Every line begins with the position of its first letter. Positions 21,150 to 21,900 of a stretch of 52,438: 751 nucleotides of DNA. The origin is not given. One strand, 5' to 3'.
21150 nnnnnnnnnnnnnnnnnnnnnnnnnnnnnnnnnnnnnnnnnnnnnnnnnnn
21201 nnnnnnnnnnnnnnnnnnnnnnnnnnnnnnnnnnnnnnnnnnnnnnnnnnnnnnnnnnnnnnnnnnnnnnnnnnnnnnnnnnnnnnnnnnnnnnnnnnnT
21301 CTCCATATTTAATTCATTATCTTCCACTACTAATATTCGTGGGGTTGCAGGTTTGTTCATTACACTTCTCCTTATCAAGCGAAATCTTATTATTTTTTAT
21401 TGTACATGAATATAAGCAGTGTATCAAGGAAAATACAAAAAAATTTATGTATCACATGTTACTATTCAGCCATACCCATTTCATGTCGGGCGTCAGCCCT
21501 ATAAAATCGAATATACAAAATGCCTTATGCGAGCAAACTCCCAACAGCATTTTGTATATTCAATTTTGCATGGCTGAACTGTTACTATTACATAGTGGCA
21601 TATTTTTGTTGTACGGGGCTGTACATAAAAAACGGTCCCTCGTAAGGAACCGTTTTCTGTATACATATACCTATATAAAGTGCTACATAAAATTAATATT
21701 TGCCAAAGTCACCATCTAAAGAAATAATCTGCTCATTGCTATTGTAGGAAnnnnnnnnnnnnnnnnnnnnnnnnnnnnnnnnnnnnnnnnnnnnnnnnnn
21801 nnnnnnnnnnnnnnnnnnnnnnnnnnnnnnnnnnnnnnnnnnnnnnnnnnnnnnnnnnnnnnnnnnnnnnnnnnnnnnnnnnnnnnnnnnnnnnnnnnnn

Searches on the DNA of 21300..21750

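Call 45: search_rna_families(source=window, start=21300, end=21750, threshold=evalue, max_evalue=1, show_alignments=1)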
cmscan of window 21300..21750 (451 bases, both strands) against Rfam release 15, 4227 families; matches with E-value up to 1: 10.
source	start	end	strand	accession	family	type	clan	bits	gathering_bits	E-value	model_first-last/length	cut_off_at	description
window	21491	21577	-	RF03818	MIR7994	Gene; miRNA;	-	32.9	100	0.00013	1-90/90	no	MIR7994 microRNA precursor family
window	21498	21569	-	RF00708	mir-450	Gene; miRNA;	-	26.9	60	0.019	1-78/78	no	mir-450 microRNA precursor family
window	21628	21682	-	RF02580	tsr31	Gene; sRNA;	-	22.9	50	0.19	1-70/70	no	S. aureus tsr31 small RNA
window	21489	21567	+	RF02315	TtnuHACA8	Gene; snRNA; snoRNA; HACA-box;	-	22.4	50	0.36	1-130/130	no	Tetrahymena snoRNA TtnuHACA8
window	21617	21704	-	RF02502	Atu_C8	Gene; sRNA;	-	21.7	50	0.065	1-122/122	no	Rhizobiales sRNA Atu_C8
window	21504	21566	-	RF03510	mir-3660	Gene; miRNA;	-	20.8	70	0.13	1-82/82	no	mir-3660 microRNA precursor family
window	21492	21577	+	RF04172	MIR8675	Gene; miRNA;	-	20.7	90.8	0.23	1-95/95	no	MIR8675 microRNA precursor family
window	21503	21567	+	RF04195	MIR6217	Gene; miRNA;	-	16.9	110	0.2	1-228/228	no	MIR6217 microRNA precursor family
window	21497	21574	+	RF04097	MIR2630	Gene; miRNA;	-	16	144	0.99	1-229/229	no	MIR2630 microRNA precursor family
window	21390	21493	-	RF01412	BsrG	Gene; sRNA;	-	13.3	55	0.7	35-144/259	no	BsrG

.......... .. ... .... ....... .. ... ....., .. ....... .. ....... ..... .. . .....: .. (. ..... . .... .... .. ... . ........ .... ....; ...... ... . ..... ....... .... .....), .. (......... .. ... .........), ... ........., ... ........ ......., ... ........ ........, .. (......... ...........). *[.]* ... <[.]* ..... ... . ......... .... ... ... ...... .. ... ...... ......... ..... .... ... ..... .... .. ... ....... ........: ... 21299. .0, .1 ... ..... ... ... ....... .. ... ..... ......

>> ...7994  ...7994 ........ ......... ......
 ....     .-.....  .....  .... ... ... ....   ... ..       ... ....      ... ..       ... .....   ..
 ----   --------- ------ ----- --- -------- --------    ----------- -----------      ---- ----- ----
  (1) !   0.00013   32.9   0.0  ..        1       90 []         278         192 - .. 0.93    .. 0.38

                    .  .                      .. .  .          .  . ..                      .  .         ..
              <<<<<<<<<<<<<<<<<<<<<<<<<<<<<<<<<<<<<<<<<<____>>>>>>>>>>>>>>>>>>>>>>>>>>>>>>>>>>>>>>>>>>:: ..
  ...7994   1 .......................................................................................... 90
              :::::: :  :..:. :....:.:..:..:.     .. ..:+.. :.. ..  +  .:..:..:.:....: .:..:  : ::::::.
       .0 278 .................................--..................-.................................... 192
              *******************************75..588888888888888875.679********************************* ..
